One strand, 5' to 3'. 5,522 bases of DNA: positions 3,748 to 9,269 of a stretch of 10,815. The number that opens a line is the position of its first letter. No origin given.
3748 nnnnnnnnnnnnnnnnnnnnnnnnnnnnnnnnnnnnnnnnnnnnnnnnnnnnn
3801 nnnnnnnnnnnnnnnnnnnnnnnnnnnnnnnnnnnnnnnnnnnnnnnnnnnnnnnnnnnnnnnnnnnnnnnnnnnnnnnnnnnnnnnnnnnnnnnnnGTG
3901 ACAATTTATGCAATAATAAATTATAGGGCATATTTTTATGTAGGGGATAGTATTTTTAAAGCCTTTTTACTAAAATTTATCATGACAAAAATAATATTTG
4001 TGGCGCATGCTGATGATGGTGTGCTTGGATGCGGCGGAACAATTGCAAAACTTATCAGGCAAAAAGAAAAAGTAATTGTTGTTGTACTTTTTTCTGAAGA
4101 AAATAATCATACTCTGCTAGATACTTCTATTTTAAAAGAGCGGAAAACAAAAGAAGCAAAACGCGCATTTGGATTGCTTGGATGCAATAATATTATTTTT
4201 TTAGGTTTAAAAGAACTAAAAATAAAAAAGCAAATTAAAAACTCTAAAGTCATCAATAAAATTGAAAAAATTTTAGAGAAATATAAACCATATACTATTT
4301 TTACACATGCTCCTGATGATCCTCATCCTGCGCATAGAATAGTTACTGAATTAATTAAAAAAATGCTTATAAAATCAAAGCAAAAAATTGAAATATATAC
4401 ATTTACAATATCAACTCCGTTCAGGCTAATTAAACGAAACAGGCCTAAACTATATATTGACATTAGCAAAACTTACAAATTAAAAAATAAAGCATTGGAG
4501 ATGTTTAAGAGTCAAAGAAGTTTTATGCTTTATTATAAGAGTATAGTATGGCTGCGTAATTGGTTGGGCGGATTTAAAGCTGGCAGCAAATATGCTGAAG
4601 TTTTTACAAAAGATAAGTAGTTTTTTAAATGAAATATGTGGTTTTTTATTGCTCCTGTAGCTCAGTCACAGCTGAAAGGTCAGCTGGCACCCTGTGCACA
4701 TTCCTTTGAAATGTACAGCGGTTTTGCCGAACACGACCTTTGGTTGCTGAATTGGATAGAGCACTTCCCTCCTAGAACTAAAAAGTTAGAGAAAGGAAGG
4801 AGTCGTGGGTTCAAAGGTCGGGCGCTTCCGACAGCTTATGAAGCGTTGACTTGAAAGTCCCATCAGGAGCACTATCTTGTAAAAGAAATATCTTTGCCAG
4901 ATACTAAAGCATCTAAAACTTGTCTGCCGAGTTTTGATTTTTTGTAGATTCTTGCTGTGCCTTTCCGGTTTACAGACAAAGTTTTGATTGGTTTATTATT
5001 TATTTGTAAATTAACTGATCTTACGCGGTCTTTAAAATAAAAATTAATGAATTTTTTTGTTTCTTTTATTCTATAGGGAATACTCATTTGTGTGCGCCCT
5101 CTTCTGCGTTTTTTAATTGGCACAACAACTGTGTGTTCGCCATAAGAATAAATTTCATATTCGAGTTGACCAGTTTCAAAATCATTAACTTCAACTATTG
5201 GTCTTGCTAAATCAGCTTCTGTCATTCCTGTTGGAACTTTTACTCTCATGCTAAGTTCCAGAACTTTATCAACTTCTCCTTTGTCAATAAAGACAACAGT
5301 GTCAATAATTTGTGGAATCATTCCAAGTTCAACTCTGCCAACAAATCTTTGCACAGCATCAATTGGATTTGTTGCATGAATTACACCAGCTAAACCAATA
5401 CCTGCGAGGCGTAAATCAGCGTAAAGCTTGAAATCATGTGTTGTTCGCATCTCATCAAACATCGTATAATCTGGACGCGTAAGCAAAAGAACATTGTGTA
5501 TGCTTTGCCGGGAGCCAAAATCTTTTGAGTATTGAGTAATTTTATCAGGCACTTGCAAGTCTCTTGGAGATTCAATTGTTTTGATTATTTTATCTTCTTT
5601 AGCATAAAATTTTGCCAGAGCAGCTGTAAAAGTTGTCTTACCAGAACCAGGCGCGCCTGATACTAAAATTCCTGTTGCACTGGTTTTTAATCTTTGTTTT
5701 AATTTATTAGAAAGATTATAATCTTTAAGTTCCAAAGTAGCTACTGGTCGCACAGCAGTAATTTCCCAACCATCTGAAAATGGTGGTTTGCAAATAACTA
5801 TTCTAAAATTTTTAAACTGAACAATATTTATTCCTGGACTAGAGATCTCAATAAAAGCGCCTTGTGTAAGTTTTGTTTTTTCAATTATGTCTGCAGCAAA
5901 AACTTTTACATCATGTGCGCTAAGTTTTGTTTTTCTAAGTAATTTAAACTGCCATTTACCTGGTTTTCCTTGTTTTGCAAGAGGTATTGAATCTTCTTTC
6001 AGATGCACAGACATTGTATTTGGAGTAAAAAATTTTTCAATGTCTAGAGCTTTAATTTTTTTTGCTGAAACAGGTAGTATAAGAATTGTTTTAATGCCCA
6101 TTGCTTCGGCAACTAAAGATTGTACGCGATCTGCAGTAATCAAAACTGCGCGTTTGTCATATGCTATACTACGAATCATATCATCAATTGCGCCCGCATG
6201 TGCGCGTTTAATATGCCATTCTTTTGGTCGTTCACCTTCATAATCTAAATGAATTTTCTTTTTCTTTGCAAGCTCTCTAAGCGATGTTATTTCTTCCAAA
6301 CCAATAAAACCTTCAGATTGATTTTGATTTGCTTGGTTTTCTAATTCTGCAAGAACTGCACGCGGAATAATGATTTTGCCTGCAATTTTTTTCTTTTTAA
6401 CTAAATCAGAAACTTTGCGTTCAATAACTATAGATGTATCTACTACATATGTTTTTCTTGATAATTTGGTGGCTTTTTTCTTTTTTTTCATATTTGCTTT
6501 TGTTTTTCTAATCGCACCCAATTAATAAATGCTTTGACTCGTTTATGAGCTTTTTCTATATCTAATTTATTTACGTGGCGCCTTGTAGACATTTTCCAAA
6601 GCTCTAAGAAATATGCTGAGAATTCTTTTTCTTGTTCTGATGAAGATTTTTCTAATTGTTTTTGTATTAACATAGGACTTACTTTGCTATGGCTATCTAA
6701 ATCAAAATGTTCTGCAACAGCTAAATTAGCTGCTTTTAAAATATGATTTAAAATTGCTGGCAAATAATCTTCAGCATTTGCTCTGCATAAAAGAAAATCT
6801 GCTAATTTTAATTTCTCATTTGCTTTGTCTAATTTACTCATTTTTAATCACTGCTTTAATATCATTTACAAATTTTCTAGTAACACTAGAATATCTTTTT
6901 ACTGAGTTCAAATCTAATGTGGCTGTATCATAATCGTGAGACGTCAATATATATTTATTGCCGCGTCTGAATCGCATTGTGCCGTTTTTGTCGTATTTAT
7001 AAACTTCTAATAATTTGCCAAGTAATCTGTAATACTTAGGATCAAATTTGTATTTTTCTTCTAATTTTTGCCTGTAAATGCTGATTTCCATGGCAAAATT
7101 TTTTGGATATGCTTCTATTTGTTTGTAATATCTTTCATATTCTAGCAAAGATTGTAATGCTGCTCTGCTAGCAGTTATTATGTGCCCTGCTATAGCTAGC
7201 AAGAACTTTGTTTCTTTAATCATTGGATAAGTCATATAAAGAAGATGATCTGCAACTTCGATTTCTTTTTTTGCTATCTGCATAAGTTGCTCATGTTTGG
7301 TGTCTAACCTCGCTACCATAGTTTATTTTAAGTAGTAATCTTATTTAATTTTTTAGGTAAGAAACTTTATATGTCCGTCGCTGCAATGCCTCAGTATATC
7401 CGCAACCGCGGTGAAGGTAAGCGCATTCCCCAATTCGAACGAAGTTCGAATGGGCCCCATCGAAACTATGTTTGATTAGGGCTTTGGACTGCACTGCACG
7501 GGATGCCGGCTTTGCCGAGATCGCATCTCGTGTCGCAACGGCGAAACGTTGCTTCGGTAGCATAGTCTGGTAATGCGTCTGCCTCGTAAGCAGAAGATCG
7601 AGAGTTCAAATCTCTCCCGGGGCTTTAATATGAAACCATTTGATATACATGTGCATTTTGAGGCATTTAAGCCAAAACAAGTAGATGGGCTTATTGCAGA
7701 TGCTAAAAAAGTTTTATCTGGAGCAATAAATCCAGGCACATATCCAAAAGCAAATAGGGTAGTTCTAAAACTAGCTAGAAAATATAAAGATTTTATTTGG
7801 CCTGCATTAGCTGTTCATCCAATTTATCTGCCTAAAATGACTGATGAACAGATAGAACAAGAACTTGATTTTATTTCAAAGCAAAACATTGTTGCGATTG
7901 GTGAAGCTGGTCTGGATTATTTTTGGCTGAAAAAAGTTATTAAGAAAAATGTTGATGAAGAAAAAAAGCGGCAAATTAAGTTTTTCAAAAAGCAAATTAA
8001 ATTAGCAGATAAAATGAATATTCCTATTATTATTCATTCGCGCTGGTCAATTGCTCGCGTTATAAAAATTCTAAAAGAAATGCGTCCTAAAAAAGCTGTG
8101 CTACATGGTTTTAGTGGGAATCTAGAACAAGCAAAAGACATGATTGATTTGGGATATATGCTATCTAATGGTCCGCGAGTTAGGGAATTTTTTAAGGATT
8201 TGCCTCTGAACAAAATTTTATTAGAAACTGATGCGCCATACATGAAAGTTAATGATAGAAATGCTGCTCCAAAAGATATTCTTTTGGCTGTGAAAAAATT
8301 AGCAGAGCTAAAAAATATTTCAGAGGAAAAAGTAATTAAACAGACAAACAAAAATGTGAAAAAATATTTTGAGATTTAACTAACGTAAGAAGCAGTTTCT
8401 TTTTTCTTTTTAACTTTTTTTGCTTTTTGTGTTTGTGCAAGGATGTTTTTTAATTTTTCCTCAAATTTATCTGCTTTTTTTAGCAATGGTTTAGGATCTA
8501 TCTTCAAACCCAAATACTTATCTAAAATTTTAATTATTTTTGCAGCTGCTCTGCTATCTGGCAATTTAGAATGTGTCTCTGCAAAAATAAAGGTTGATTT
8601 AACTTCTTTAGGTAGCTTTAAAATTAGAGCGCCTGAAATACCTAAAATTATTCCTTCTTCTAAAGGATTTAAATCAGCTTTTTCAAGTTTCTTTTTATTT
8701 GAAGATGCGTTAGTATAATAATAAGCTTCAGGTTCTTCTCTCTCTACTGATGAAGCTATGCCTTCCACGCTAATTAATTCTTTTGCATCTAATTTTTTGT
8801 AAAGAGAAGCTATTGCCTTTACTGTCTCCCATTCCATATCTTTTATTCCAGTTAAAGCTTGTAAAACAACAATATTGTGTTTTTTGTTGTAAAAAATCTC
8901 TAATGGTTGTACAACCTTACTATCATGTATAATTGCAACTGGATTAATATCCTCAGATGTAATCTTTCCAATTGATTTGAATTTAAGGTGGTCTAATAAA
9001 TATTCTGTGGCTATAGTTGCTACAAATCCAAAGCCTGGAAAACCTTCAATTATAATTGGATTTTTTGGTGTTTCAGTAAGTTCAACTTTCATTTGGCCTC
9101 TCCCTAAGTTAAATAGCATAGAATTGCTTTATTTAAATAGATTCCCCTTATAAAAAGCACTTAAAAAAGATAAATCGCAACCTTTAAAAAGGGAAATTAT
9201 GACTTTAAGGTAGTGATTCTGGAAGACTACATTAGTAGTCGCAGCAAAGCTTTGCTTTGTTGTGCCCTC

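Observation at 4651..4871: tRNA-Arg(CCU) gene split by three introns, two at non-canonical positions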

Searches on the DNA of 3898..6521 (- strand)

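Call 7: search_rna_families(source=window, start=4550, end=4950, threshold=evalue, max_evalue=10, show_alignments=3)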
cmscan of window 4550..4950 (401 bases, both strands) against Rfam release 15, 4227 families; matches with E-value up to 10: 2.
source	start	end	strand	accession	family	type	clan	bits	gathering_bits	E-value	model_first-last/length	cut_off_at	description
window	4674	4744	-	RF00573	SNORD67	Gene; snRNA; snoRNA; CD-box;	-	14.5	35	2.3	1-111/111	no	Small nucleolar RNA SNORD67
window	4687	4723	+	RF00712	mir-460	Gene; miRNA;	-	12.9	52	3.6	21-57/77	no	mir-460 microRNA precursor family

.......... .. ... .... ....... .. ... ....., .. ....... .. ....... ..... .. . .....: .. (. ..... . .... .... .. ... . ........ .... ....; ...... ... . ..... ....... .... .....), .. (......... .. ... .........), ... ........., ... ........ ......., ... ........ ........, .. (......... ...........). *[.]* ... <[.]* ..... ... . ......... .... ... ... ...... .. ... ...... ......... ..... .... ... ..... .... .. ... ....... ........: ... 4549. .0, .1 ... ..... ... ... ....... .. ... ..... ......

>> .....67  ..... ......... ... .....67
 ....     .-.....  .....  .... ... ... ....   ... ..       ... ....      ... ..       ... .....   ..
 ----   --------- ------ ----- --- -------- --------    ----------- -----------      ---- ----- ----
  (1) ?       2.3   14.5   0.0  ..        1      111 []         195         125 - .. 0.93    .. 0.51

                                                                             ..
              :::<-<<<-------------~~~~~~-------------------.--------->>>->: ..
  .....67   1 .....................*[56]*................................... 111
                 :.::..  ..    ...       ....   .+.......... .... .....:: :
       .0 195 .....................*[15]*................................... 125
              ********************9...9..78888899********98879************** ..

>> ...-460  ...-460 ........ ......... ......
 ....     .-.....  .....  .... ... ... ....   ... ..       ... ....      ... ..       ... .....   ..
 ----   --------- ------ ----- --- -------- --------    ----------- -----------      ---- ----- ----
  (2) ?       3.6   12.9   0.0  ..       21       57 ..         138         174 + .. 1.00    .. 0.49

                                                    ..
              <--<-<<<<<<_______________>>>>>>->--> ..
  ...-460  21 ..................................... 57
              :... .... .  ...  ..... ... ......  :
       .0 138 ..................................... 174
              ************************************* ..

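Call 11: search_rna_families(sources=[L001, L002, L003, L004, L005, L006], threshold=gathering)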
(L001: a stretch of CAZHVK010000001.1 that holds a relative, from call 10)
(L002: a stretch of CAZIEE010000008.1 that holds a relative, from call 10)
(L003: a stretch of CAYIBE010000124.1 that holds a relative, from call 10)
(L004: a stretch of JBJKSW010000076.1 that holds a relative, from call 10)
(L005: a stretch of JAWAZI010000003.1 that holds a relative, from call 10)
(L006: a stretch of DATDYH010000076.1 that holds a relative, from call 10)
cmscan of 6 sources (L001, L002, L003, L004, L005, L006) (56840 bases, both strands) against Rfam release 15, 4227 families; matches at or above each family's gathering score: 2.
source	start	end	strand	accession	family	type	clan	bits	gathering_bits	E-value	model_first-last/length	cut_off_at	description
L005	11622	11693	-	RF00005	tRNA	Gene; tRNA;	CL00001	72.8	29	4.6e-14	1-71/71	no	tRNA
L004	8766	8840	+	RF00005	tRNA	Gene; tRNA;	CL00001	71.5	29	1.1e-13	1-71/71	no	tRNA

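Call 17: search_rna_families(sources=[L007, L008, L009, L011], threshold=gathering)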
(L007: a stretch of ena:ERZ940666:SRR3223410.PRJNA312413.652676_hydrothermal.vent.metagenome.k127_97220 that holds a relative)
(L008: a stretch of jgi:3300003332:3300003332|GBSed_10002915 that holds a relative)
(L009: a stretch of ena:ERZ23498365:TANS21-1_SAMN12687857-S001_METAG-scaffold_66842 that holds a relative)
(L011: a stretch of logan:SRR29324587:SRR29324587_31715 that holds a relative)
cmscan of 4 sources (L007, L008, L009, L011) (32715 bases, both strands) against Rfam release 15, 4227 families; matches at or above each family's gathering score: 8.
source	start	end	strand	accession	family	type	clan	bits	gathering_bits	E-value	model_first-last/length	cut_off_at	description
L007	10675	10790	+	RF00001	5S_rRNA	Gene; rRNA;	CL00113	88.7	38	5.8e-18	1-120/120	no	5S ribosomal RNA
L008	10546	10661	+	RF00001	5S_rRNA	Gene; rRNA;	CL00113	88.7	38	5.8e-18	1-120/120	no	5S ribosomal RNA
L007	8870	8942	+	RF00005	tRNA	Gene; tRNA;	CL00001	74.6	29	8.9e-15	1-71/71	no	tRNA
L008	8741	8813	+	RF00005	tRNA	Gene; tRNA;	CL00001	74.6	29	8.9e-15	1-71/71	no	tRNA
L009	802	875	-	RF00005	tRNA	Gene; tRNA;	CL00001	71.7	29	5.4e-14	1-71/71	no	tRNA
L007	5742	5816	+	RF00005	tRNA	Gene; tRNA;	CL00001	70.6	29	1.1e-13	1-71/71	no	tRNA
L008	5613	5687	+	RF00005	tRNA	Gene; tRNA;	CL00001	70.6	29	1.1e-13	1-71/71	no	tRNA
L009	3900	3974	+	RF00005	tRNA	Gene; tRNA;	CL00001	68.5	29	4.2e-13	1-71/71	no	tRNA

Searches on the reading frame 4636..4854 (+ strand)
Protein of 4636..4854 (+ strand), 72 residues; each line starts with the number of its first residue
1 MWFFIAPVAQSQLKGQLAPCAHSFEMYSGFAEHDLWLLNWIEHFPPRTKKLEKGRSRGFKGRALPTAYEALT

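Call 6: search_protein_families(library=pfam, proteins=[window:4636-4854:+])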
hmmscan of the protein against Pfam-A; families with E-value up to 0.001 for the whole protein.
window:4636-4854:+ (72 aa): 0 families

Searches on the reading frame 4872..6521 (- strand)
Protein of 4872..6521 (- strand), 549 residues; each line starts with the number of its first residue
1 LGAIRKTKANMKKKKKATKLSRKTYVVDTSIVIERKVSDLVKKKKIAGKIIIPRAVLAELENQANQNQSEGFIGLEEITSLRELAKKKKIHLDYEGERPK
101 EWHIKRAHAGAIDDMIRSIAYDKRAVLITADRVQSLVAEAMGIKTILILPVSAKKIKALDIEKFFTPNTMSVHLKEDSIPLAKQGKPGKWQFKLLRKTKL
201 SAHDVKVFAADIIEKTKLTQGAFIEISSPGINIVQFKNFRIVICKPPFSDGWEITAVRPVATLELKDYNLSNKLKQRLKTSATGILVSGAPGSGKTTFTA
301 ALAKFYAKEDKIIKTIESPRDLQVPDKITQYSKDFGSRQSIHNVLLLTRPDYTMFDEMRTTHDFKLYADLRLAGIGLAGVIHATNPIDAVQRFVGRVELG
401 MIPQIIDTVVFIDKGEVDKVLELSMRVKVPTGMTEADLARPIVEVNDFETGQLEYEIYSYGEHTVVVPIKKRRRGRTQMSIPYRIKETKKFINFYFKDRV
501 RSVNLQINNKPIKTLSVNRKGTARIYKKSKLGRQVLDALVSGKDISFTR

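Call 6: search_protein_families(library=pfam, proteins=[window:4872-6521:-])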
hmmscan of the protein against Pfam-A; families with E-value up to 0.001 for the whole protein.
window:4872-6521:- (549 aa): 4 families
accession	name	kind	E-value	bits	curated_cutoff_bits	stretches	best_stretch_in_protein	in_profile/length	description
PF00437.27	T2SSE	-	3e-09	36.4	24.9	1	271-394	131-256/370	Type II/IV secretion system protein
PF01850.27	PIN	-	6.5e-09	36.9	23.6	1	25-138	1-118/120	PIN domain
PF13638.12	PIN_4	-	1.5e-06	28.9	21.9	1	25-145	1-128/132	PIN domain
PF20720.3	nSTAND3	-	0.00029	21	27.2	1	284-322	19-57/155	Novel STAND NTPase 3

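Call 10: find_related_loci(query=window:4875-6521:-, collection=genome_contigs, flank=6000)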
Query window:4875-6521:- (549 aa) in genome_contigs; peptide patterns used: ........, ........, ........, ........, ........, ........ (x = any residue, [..] = any of these).
217 stretches matched a pattern; 6 encode a relative of the query (tblastn E <= 1e-3); 6 distinct loci.
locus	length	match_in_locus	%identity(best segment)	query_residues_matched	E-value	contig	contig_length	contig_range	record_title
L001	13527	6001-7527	53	13-528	6e-174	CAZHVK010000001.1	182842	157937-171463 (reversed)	MAG TPA_asm: uncultured Methanosarcinales archaeon isolate binchicken_co330_8 genome assembly, contig: NODE_30_length_18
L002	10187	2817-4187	56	14-471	1e-168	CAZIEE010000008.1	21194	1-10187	MAG TPA_asm: uncultured Methanosarcinales archaeon isolate SRP090828_co1_47 genome assembly, contig: NODE_384_length_211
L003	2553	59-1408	51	16-471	4e-162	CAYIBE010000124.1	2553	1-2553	MAG TPA_asm: Candidatus Woesearchaeota archaeon isolate ERP119705_co1_791 genome assembly, contig: NODE_93399_length_255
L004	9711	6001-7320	49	25-469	2e-144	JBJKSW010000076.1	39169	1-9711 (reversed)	MAG: Thermoplasmataceae archaeon isolate Bin_91 S1Ck127_1238705_flag_0_multi_9.0000_len_39169, whole genome shotgun sequ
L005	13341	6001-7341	51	19-470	1e-141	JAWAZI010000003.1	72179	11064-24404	MAG: Candidatus Pacearchaeota archaeon isolate ZZQ_201803_bins_78 ZZQ_201803_bins_78_scaffold_3, whole genome shotgun se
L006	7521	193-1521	58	26-469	1e-169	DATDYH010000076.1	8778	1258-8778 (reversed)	MAG TPA_asm: Candidatus Nanoarchaeia archaeon isolate SMAG_U8160 k141_2301492, whole genome shotgun sequence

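Call 37: find_related_loci(query=A1, collection=metagenome_contigs, flank=8000)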
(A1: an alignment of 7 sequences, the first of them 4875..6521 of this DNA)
Query A1 (549 aa) in metagenome_contigs; peptide patterns used: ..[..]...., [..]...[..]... (x = any residue, [..] = any of these).
600 stretches matched a pattern (row limit reached: there are more); 501 encode a relative of the query (tblastn E <= 1e-3); the best 80 are kept; 80 distinct loci.
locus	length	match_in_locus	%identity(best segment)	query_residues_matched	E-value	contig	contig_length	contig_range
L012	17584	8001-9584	65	23-548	0e+0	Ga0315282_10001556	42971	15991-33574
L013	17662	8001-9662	64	1-548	0e+0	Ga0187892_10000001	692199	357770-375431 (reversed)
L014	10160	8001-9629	62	11-548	0e+0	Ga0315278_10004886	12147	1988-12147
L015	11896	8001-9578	64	25-548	0e+0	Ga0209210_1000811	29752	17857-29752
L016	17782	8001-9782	70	25-547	0e+0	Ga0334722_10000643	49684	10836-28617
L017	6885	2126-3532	68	20-488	0e+0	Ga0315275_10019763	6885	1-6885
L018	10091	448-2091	62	7-547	0e+0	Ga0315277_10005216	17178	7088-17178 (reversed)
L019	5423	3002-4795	69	20-547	0e+0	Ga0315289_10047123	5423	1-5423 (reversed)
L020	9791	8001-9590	61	20-549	0e+0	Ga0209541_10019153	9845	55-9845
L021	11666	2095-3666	61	25-547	0e+0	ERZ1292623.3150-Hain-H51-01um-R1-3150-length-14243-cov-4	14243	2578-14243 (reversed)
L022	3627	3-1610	68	82-547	0e+0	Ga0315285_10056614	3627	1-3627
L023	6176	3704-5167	56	9-494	1e-179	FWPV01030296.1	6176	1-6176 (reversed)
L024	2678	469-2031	53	26-548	0e+0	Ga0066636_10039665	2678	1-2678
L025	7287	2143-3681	54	23-535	1e-177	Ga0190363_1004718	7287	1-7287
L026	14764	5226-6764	54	23-535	1e-176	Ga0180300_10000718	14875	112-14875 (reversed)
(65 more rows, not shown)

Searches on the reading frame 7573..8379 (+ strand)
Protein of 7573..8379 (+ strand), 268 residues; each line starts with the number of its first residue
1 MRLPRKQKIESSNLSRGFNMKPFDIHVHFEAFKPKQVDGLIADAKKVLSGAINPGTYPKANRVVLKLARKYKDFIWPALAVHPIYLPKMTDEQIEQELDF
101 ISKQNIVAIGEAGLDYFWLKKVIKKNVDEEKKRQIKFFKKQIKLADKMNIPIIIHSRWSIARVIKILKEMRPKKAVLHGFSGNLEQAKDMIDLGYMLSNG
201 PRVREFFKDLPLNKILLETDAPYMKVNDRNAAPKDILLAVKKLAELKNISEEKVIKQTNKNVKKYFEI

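Call 6: search_protein_families(library=pfam, proteins=[window:7573-8379:+])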
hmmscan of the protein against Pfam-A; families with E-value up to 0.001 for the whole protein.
window:7573-8379:+ (268 aa): 1 family
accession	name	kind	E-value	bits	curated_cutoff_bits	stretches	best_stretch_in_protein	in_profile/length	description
PF01026.27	TatD_DNase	-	1.1e-56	192.5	27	1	23-266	1-252/253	TatD related DNase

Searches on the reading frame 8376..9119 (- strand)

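Call 6: search_protein_families(library=pfam, proteins=[window:8376-9119:-])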
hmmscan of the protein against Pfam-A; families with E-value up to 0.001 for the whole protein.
window:8376-9119:- (247 aa): 1 family
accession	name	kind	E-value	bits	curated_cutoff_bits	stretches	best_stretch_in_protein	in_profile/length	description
PF09754.15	PAC2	-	9.2e-38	130.6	25.8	1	24-225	2-213/215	PAC2 family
